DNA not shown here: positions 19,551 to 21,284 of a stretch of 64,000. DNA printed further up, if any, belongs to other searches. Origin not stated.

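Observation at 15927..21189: FtsH paralogue co-oriented with two membrane NapC/NirT-like cytochromes: possible undescribed envelope/respiratory module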

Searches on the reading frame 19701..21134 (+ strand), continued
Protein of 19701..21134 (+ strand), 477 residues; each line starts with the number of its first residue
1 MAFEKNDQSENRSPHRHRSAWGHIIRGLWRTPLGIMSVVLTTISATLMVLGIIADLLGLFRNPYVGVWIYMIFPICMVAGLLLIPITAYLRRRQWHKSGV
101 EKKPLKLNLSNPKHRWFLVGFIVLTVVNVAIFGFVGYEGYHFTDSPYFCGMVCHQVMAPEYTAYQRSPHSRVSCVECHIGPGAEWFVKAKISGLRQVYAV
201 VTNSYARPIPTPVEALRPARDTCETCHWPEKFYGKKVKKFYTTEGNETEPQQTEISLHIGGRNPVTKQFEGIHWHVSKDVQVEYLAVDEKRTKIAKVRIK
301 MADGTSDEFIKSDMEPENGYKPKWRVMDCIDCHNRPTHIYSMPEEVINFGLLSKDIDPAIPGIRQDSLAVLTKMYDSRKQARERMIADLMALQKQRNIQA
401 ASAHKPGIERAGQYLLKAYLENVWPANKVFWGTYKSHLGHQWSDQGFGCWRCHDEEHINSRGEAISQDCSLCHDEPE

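Call 23: search_protein_families(library=pfam, proteins=[L016:9027-9992:+, L013:3101-4057:+, L011:6786-7697:+, L020:2598-3527:-, L013:5613-6389:+, L013:6547-7716:+, L003:11704-12861:+, L009:2029-4197:+, L035:7236-7742:+, L007:9054-9581:+], max_evalue=0.01)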
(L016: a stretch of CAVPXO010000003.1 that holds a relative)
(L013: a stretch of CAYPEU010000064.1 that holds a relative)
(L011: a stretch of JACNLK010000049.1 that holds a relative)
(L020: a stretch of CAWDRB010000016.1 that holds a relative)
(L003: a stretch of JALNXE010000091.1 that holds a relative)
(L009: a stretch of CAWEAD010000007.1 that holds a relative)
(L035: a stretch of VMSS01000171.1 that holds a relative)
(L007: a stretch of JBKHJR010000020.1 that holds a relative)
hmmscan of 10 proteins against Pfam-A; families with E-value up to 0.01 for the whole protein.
L016:9027-9992:+ (321 aa): 0 families

L013:3101-4057:+ (318 aa): 2 families
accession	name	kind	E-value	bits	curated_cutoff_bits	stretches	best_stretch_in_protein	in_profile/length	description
PF00672.30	HAMP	-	0.0013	19.4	25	1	193-239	6-50/53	HAMP domain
PF00512.31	HisKA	-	0.0072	16.8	26.9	0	256-309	5-54/66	His Kinase A (phospho-acceptor) domain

L011:6786-7697:+ (303 aa): 1 family
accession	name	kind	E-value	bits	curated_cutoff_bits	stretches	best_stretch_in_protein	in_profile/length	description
PF00512.31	HisKA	-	0.00025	21.5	26.9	1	257-301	15-55/66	His Kinase A (phospho-acceptor) domain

L020:2598-3527:- (309 aa): 1 family
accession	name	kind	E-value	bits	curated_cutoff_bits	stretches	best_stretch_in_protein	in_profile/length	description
PF00512.31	HisKA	-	0.0015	19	26.9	1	257-300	15-54/66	His Kinase A (phospho-acceptor) domain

L013:5613-6389:+ (258 aa): 14 families
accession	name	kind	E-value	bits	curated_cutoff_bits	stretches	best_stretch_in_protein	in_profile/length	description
PF13247.11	Fer4_11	-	3.3e-23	82.2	26.2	1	124-221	4-99/100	4Fe-4S dicluster domain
PF12838.12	Fer4_7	-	9.5e-14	52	27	3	130-177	2-52/52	4Fe-4S dicluster domain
PF13237.11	Fer4_10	-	1.9e-12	47.4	25.5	2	126-174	5-53/53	4Fe-4S dicluster domain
PF12837.12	Fer4_6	-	2.4e-11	43.4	25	1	155-177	1-23/24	4Fe-4S binding domain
PF13187.11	Fer4_9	-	1.5e-10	41.3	27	2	130-177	2-51/52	4Fe-4S dicluster domain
PF00037.32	Fer4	-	4.1e-10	39.5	21.1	1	158-178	3-23/24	4Fe-4S binding domain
PF12797.12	Fer4_2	-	1.2e-07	31.7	24.5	1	155-175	2-22/22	4Fe-4S binding domain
PF13183.11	Fer4_8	-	4.7e-06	27.5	27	1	82-145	3-67/68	4Fe-4S dicluster domain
PF25160.1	LdpA_Fe-S-bd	-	5.9e-05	23.2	27.6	1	132-176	4-41/49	LdpA Fe-S cluster-binding domain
PF13534.11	Fer4_17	-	9.4e-05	23.3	22.2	0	84-144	2-58/61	4Fe-4S dicluster domain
PF12800.12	Fer4_4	-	0.00011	22.7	24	1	160-176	1-17/17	4Fe-4S binding domain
PF14697.11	Fer4_21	-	0.00014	22.3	35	1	130-175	8-53/59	4Fe-4S dicluster domain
PF12798.12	Fer4_3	-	0.00079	20.5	27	0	163-177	1-15/15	4Fe-4S binding domain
PF13484.11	Fer4_16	-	0.008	17.4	30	0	160-176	50-66/66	4Fe-4S double cluster binding domain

L013:6547-7716:+ (389 aa): 2 families
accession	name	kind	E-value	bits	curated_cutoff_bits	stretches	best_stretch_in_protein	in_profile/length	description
PF03916.19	NrfD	-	2.7e-23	83.5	25.8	1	49-338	5-311/313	Polysulphide reductase, NrfD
PF14589.11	NrfD_2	-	0.0011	19.2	27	0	55-336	5-273/281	Polysulfide reductase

L003:11704-12861:+ (385 aa): 4 families
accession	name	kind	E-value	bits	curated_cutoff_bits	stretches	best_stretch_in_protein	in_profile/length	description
PF23771.1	DUF7168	-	1.4e-18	67.4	25.5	1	197-302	13-114/140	Domain of unknown function (DUF7168)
PF10979.13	DUF2786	-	2.1e-10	40.8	23.9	1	147-181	3-38/40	Protein of unknown function (DUF2786)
PF10263.15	SprT-like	-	2.5e-09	37.4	25.6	1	51-112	26-93/108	SprT-like family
PF01863.23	YgjP-like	-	0.0028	18.1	26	1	35-92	123-178/207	YgjP-like, metallopeptidase domain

L009:2029-4197:+ (722 aa): 4 families
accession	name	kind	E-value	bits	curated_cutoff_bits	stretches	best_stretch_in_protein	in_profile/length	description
PF13414.12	TPR_11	-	1.3e-06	28.4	26.8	0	42-57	14-29/42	TPR repeat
PF07719.23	TPR_2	-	0.00037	20.8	27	0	510-539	2-31/34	Tetratricopeptide repeat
PF03704.23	BTAD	-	0.0022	18.8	22.1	1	453-569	5-118/146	Bacterial transcriptional activator domain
PF25575.1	TPR_BSK1_C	-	0.0051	17.1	42.2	0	514-579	47-109/118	Serine/threonine-protein kinase BSK1-like, TPR repeats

L035:7236-7742:+ (168 aa): 4 families
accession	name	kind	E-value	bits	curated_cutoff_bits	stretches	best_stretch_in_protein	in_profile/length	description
PF13411.12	MerR_1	-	7.2e-17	61.7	21.6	1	29-95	1-67/69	MerR HTH family regulatory protein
PF00376.29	MerR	-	2.2e-10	40.6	28.2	1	31-65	2-38/38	MerR family regulatory protein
PF12728.13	HTH_17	-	3.5e-05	24.4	27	1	34-71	7-44/51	Helix-turn-helix domain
PF13591.12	MerR_2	-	9.3e-05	22.6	29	1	39-96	11-68/84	MerR HTH family regulatory protein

L007:9054-9581:+ (175 aa): 0 families

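Call 31: find_encoding_contigs(protein=P0038, flank=10000, max_places=2)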
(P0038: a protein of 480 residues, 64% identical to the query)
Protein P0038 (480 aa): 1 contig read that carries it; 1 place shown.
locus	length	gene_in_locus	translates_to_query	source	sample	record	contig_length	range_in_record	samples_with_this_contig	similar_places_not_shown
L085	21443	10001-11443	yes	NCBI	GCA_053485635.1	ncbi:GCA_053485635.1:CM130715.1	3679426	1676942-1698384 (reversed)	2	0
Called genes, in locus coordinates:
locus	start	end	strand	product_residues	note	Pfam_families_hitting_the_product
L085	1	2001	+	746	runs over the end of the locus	PF01136:Peptidase_U32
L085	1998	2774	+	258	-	PF17131:TP_0789-like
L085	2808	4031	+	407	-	PF12704:MacB_PCD, PF02687:FtsX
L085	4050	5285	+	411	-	PF12704:MacB_PCD, PF02687:FtsX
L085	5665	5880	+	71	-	-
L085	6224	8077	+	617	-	PF06068:TIP49 (weak), PF00004:AAA, PF07728:AAA_5 (faint), PF17862:AAA_lid_3, PF01434:Peptidase_M41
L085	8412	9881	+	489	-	PF03264:Cytochrom_NNT (weak), PF14522:Cytochrome_C7 (faint)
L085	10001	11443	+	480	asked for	PF03264:Cytochrom_NNT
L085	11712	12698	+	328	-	PF13428:TPR_14 (faint), PF25063:ARM_TT21_C (faint), PF00515:TPR_1 (faint), PF07719:TPR_2 (faint), PF13181:TPR_8 (faint), PF13432:TPR_16 (weak), PF14559:TPR_19 (weak), PF13432:TPR_16 (weak), +2 more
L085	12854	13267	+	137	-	PF00376:MerR, PF13411:MerR_1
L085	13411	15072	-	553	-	PF00999:Na_H_Exchanger, PF02254:TrkA_N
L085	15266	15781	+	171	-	PF01899:MNHE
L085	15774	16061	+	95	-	PF04066:MrpF_PhaF (weak)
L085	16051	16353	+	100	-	PF03334:PhaG_MnhG_YufB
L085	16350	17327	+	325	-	PF13244:MbhD, PF04039:MnhB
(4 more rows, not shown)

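Call 58: search_solved_structures(query=window:19701-21134:+, max_evalue=1)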
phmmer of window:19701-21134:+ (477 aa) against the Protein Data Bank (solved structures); distinct sequences matched with E-value up to 1: 4.
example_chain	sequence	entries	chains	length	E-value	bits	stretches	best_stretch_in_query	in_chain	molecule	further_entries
2j7a_C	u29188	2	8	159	0.0001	24.4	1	117-231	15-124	CYTOCHROME C QUINOL DEHYDROGENASE NRFH | NAPC/NIRT CYTOCHROME C FAMILY PROTEIN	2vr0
1wad_A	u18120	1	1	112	0.013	17.4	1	163-242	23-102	CYTOCHROME C3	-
1qn0_A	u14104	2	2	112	0.018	16.9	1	163-242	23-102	CYTOCHROME C3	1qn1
9hcg_q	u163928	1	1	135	0.93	11.3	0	336-395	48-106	Large ribosomal subunit protein mL64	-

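Call 79: predict_structure(alignment_id=A3)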
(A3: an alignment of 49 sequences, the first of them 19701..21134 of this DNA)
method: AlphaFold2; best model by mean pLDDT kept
length: 477 residues; sequences in the alignment: 49
mean_pLDDT: 67.7   pTM: 0.49
mean pLDDT of the five models: 67.7, 65.1, 63.9, 61.9, 56.1
residues with pLDDT >= 90: 53; 70-90: 172; 50-70: 175; < 50: 77
segments of 3 or more residues with pLDDT < 50: 1-18, 157-160, 191-193, 203-213, 228-236, 255-261, 270-276, 334-339, 436-438, 475-477
pLDDT, mean of each block of 10 residues (from residue 1): 32 44 64 78 84 75 68 82 81 69 62 77 76 68 63 52 54 58 56 51 45 48 52 50 71 53 55 52 77 79 81 81 72 48 82 89 94 89 95 94 94 90 68 56 54 66 67 50
secondary structure, 60 per line:
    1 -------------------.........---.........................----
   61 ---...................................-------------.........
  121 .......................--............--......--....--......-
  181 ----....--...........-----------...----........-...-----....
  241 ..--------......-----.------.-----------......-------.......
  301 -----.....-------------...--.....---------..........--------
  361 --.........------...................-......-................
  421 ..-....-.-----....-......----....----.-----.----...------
elements in order: H20-28 H32-56 H64-98 H112-143 H146-157 H160-165 H168-171 H174-179 H185-188 H191-201 H220-227 E237-242 E251-256 E281-286 E294-300 E306-310 E324-326 H329-333 H343-352 H363-371 H378-396 H398-403 H405-422 H435-438 H440-445 H450-453

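Call 82: fold_search(model_id=the predicted structure, library=pdb)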
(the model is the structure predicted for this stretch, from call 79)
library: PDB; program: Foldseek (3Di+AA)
matches with E <= 10: 63; with E <= 0.001: 0
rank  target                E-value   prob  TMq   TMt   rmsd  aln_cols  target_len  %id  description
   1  5v6c_A                1.5e+00  0.20  0.07  0.20   6.0        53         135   15  Crystal Structure of the Second beta-Prism Domain of RbmC from V. cholerae (released 2018-01-24)
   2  5v6c_B                1.5e+00  0.20  0.07  0.19   6.0        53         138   15  Crystal Structure of the Second beta-Prism Domain of RbmC from V. cholerae (released 2018-01-24)
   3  5v6c_C                1.6e+00  0.20  0.07  0.20   6.0        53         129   15  Crystal Structure of the Second beta-Prism Domain of RbmC from V. cholerae (released 2018-01-24)
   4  5v6f_A                1.8e+00  0.18  0.07  0.20   6.0        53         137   15  Crystal Structure of the Second beta-Prism Domain of RbmC from V. cholerae bound to Mannotriose (released 2018-01-17)
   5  6mlt                  2.2e+00  0.12  0.08  0.06  13.1       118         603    7  Crystal structure of the V. cholerae biofilm matrix protein Bap1 (released 2019-08-28)
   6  6is9_B                2.2e+00  0.04  0.08  0.15  22.2       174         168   14  Crystal Structure of ZmMOC1 (released 2019-10-23)
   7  6jrg_A                2.2e+00  0.03  0.07  0.15  23.0       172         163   12  Crystal structure of ZmMoc1 H253A mutant in complex with Holliday junction (released 2019-10-23)
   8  6qpq_C                2.2e+00  0.02  0.08  0.09  20.1       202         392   11  The structure of the cohesin head module elucidates the mechanism of ring opening (released 2020-02-05)
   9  4dwd_B                2.7e+00  0.07  0.08  0.10  21.6       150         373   16  Crystal structure of mandelate racemase/muconate lactonizing protein from Paracoccus denitrificans PD1222 complexed wi (released 2012-03-14)
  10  7wap_A                2.8e+00  0.14  0.08  0.21   6.0        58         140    5  Mevo lectin mutant D134A (released 2022-12-21)
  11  4znq_A                2.8e+00  0.12  0.07  0.10   8.6        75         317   17  Crystal structure of Dln1 complexed with Man(alpha1-2)Man (released 2016-01-20)
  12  6lct_A                3.0e+00  0.03  0.07  0.17  23.2       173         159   12  Crystal structure of catalytic inactive chloroplast resolvase NtMOC1 in complex with Holliday junction (released 2020-04-08)
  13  9r6b_I                3.0e+00  0.02  0.08  0.07  20.9       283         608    8  CPS secretion pathway Wza-Wzc (Conf 4) (released 2026-03-04)
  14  7btl_G                3.1e+00  0.15  0.08  0.22   5.6        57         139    5  Mevo lectin complex with mannopentose (released 2021-02-03)
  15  7bsn_I                3.6e+00  0.14  0.08  0.22   5.8        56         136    5  Mevo lectin complex with 3alpha-mannobiose (released 2021-02-03)
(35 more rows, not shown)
